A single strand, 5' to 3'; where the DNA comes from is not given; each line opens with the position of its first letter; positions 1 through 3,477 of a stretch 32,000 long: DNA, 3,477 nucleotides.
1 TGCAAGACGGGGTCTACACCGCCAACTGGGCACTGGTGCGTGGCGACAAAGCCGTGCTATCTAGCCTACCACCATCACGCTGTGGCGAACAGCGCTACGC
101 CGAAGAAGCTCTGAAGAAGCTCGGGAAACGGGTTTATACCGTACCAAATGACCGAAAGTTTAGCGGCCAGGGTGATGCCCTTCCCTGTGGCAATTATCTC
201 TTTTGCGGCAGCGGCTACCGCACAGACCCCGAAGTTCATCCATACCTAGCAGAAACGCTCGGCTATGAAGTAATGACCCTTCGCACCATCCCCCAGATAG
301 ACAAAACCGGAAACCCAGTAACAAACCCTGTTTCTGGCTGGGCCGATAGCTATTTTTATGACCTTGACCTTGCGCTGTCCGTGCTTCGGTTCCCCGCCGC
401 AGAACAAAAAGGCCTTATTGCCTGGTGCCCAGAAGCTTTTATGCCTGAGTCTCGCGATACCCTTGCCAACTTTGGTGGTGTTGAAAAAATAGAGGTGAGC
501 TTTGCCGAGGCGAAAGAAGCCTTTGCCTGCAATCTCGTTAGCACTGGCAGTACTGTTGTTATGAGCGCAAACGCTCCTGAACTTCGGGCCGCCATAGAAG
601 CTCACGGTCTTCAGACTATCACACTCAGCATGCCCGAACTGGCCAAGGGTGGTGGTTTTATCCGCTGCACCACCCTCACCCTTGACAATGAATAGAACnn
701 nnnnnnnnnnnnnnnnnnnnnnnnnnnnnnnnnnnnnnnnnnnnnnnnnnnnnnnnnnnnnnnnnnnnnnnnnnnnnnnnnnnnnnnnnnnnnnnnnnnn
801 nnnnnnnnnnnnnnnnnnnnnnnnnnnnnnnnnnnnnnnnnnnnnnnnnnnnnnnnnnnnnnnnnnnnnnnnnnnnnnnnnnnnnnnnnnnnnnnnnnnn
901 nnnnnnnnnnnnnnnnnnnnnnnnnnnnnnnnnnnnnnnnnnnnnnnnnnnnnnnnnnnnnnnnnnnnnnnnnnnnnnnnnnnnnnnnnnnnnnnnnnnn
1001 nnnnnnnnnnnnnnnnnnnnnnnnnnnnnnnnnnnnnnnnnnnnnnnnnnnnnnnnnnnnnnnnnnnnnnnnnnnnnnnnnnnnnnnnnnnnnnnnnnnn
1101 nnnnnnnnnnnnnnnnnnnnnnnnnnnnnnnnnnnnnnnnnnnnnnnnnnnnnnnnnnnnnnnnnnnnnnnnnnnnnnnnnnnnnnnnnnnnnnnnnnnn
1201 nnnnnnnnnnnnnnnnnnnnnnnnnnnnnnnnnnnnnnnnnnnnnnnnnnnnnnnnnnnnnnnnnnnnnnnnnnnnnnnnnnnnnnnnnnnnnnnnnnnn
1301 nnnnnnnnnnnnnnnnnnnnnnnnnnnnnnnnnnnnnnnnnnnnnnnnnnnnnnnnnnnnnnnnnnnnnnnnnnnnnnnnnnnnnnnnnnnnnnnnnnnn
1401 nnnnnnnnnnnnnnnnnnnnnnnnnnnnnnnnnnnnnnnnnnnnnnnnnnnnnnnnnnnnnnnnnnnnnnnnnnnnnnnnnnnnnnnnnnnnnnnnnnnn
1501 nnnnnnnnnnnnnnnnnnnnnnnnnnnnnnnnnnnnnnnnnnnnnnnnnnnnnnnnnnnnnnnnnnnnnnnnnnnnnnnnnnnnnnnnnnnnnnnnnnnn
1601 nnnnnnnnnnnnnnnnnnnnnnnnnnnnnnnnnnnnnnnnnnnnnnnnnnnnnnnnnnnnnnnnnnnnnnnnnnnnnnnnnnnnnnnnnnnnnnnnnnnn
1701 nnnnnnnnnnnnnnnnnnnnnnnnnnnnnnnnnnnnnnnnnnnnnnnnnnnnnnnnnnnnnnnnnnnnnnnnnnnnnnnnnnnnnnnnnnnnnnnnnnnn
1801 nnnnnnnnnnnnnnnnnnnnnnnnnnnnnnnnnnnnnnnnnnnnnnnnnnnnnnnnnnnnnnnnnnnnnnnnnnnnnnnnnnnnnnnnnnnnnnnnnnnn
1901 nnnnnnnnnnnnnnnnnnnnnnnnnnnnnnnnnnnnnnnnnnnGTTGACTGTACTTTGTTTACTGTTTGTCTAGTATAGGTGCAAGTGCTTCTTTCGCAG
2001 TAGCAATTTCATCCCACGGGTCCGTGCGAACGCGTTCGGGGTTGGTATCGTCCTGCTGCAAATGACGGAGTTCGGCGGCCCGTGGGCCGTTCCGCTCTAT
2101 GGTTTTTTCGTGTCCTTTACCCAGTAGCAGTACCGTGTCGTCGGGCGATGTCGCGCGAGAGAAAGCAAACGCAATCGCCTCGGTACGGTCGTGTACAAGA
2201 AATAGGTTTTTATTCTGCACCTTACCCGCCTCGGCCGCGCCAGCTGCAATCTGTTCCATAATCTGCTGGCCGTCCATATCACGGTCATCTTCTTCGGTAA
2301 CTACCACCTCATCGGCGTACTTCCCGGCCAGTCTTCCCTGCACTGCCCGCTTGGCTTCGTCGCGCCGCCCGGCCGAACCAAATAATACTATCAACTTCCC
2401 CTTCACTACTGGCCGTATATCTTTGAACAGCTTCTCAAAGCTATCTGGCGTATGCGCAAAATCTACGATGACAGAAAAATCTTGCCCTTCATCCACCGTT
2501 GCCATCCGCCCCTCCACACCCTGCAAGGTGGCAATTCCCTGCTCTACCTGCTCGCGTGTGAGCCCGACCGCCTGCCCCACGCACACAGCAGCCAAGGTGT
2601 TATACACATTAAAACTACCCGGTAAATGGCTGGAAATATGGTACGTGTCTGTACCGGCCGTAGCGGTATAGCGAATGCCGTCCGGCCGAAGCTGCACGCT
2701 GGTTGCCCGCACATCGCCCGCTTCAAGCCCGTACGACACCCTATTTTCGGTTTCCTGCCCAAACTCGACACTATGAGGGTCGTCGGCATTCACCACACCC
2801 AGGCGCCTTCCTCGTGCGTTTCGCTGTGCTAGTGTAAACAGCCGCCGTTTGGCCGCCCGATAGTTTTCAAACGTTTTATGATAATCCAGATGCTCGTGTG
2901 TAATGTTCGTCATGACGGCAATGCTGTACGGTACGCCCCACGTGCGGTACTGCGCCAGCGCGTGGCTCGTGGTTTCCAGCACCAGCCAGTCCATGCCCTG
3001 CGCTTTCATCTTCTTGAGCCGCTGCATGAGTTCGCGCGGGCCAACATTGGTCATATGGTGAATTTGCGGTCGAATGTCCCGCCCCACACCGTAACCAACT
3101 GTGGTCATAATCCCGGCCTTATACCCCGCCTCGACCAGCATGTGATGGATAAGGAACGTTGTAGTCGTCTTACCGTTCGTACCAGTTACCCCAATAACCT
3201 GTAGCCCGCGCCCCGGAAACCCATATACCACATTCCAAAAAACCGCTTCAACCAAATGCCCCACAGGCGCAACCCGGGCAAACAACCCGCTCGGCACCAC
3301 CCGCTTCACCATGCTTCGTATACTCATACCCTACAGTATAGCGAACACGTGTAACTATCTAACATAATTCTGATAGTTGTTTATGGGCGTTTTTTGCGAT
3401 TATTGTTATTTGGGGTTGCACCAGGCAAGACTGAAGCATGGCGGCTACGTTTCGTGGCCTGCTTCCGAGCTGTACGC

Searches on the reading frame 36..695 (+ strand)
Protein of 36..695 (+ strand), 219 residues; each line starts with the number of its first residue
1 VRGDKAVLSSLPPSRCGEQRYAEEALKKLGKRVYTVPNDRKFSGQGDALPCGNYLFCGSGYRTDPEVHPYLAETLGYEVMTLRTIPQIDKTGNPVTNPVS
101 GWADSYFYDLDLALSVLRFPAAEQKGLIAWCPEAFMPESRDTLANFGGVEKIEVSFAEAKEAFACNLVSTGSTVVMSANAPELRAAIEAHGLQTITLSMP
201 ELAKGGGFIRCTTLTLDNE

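Call 74: search_protein_families(library=pfam, proteins=[window:36-695:+], max_evalue=0.001)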
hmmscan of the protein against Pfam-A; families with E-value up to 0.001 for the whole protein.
window:36-695:+ (219 aa): 1 family
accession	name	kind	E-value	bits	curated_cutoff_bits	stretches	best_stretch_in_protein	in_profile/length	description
PF19420.4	DDAH_eukar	-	0.00084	19.1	23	0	150-214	215-288/291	N,N dimethylarginine dimethylhydrolase, eukaryotic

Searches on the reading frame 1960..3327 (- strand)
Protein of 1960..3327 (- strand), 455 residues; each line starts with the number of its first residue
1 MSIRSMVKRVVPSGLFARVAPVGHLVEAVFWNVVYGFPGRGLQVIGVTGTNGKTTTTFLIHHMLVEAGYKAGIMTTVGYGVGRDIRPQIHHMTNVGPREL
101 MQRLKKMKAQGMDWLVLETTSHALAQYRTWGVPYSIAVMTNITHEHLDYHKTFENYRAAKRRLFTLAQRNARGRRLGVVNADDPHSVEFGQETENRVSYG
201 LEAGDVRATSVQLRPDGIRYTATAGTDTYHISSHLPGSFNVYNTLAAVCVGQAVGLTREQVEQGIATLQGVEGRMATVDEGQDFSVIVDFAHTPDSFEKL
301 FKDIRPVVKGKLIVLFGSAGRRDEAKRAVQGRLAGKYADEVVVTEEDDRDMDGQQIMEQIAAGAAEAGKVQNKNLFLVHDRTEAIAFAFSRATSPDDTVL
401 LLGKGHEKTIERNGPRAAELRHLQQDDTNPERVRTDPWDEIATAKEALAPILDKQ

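Call 74: search_protein_families(library=pfam, proteins=[window:1960-3327:-], max_evalue=0.001)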
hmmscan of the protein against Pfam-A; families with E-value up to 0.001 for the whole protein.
window:1960-3327:- (455 aa): 2 families
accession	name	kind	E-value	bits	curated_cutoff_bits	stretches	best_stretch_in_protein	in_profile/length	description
PF08245.18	Mur_ligase_M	-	3.6e-46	158.1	24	1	47-250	1-199/200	Mur ligase middle domain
PF02875.26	Mur_ligase_C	-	1.3e-26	94.4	28.4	1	273-405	1-127/127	Mur ligase, glutamate ligase domain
